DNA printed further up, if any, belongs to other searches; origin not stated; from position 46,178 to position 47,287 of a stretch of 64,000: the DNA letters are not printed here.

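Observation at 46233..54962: Rearranged dcw cluster: no murF between murE and mraY, IMPase-family gene where murB-ddl normally sit, CMD-family gene between ftsZ and lpxC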

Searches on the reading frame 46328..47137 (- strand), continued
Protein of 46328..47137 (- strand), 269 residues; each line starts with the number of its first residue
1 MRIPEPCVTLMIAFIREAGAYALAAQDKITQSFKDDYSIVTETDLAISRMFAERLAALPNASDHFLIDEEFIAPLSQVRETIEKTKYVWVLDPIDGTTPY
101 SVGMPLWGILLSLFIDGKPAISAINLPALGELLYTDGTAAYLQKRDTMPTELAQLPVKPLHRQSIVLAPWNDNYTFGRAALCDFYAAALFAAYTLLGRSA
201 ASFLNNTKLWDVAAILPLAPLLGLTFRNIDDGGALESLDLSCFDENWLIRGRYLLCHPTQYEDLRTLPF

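Call 15: find_encoding_contigs(protein=P0005, flank=10000, max_places=3)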
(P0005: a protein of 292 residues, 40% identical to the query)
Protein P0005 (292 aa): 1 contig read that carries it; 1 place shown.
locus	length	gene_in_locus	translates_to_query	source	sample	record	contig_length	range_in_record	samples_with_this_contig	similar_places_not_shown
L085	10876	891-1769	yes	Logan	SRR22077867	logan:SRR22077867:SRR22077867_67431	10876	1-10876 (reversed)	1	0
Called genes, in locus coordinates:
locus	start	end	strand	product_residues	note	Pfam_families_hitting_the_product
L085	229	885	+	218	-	-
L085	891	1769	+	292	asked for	PF00459:Inositol_P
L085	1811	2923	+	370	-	PF03969:AFG1_ATPase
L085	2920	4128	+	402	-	PF02985:HEAT (faint), PF10098:DUF2336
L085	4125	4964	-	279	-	-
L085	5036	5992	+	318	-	PF00056:Ldh_1_N, PF02866:Ldh_1_C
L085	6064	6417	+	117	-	-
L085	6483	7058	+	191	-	PF02525:Flavodoxin_2, PF03358:FMN_red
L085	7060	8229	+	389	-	PF08442:ATP-grasp_2, PF13549:ATP-grasp_5, PF24948:Citrate_synth_N, PF00549:Ligase_CoA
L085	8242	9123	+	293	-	PF02629:CoA_binding, PF13607:Succ_CoA_lig, PF00549:Ligase_CoA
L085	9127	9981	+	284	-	PF00497:SBP_bac_3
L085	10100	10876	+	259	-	?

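Call 16: list_cluster_members(proteins=[P0001, P0007, P0012, P0035, P0037])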
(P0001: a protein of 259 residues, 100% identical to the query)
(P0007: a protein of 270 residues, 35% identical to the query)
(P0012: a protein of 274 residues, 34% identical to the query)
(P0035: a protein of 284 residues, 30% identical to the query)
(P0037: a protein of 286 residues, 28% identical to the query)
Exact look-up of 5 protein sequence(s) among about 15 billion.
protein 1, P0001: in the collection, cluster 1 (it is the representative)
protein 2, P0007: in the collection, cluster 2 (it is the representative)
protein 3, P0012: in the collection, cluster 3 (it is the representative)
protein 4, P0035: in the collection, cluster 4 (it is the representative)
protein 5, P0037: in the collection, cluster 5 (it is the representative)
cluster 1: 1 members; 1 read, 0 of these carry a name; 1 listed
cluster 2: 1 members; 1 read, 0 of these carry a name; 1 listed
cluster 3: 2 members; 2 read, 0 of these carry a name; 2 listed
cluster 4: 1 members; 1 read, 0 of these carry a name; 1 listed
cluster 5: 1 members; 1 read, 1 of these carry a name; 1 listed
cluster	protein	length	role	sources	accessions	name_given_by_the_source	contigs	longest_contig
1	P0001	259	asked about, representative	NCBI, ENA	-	-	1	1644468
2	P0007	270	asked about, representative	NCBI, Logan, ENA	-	-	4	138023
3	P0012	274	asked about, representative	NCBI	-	-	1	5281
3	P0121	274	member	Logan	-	-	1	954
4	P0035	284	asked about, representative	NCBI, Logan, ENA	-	-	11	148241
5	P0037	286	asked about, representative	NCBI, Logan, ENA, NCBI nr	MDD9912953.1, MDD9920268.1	MAG: hypothetical protein OXR68_06575 [Alphaproteobacteria bacterium] | hypothetical protein [Alphaproteobacteria bacterium]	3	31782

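Call 27: search_protein_families(library=pfam, proteins=[L083:12968-14773:+, L083:14781-15641:-], max_evalue=1)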
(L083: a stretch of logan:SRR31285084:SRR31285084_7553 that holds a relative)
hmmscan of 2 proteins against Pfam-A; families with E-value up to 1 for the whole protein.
L083:12968-14773:+ (601 aa): 1 family
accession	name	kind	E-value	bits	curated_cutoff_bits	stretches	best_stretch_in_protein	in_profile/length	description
PF07337.16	CagY_M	-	0.26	11.4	21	1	561-574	19-32/32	DC-EC Repeat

L083:14781-15641:- (286 aa): 2 families
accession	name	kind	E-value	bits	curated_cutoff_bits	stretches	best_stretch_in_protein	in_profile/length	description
PF25608.1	NAL1_N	-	0.022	15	27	1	185-222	37-74/80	NARROW LEAF 1 N-terminal domain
PF12727.12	PBP_like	-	0.07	12.7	27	1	69-147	83-156/193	PBP superfamily domain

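Call 28: search_solved_structures(query=window:46328-47137:-, max_evalue=0.001, show_alignments=2)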
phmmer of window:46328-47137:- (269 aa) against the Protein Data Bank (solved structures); distinct sequences matched with E-value up to 0.001: 24.
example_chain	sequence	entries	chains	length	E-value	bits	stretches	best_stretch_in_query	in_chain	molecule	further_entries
5eq7_A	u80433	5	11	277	2e-09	40.5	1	22-132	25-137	Inositol monophosphatase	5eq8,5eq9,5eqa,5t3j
5yht_A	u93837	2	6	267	3.6e-09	39.6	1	85-169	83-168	Histidinol-phosphatase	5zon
2p3n_A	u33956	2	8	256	1.3e-08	37.8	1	39-216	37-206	Inositol-1-monophosphatase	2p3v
5eyg_A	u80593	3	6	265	4.3e-08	36.1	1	28-238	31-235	Inositol monophosphatase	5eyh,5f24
4g61_A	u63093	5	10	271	4.6e-08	36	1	29-238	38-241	Inositol monophosphatase family protein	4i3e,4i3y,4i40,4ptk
3qmf_A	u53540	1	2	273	4.7e-08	36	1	29-238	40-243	Inositol monophosphatase family protein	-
3ryd_A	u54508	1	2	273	4.7e-08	36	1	29-238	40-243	Inositol monophosphatase family protein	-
3luz_A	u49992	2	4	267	3.1e-06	30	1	83-217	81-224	Extragenic suppressor protein suhB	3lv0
4n81_A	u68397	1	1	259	1.1e-05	28.2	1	85-128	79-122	Inositol monophosphatase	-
5zhh_A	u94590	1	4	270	1.6e-05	27.7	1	83-145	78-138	Inositol-1-monophosphatase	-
8wdq_A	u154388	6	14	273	2.9e-05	26.8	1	6-120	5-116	Nus factor SuhB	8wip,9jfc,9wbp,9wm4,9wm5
9j90_B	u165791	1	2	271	3.2e-05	26.7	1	6-120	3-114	Nus factor SuhB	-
2pcr_A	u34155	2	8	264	4.1e-05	26.3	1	84-143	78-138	Inositol-1-monophosphatase | Fructose-1,6-bisphosphatase/inositol-1-monophosphatase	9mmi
9vep_A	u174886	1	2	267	6.2e-05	25.7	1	24-143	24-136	Inositol-1-monophosphatase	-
2q74_A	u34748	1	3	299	9.4e-05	25.1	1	39-125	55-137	Inositol-1-monophosphatase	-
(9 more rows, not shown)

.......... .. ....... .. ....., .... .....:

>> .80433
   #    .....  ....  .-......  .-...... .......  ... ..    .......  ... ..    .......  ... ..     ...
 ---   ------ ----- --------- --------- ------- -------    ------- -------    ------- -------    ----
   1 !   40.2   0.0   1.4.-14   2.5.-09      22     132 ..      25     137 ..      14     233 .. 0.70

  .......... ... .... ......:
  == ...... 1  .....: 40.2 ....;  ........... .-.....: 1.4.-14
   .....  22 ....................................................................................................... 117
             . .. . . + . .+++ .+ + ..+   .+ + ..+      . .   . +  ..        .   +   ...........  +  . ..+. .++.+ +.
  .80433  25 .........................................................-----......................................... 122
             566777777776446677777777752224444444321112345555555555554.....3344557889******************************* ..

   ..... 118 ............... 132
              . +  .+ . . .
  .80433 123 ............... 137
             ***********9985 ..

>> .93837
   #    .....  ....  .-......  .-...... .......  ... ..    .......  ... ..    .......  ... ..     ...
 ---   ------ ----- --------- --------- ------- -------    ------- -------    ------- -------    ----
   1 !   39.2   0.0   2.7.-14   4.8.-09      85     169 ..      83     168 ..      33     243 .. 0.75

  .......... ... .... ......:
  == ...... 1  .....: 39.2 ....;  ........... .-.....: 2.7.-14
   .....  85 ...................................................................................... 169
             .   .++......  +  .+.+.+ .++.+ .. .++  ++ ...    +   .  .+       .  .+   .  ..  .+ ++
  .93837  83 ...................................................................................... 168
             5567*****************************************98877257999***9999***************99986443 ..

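Call 60: find_encoding_contigs(protein=P0002, flank=10000, max_places=3)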
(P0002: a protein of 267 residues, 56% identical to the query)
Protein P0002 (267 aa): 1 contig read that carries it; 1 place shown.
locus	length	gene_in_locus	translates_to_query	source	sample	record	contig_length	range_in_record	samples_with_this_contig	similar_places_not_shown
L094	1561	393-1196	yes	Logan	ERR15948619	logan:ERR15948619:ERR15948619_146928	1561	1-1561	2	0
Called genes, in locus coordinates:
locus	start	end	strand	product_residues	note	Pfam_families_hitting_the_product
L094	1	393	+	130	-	?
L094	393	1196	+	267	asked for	PF00459:Inositol_P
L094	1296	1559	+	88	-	?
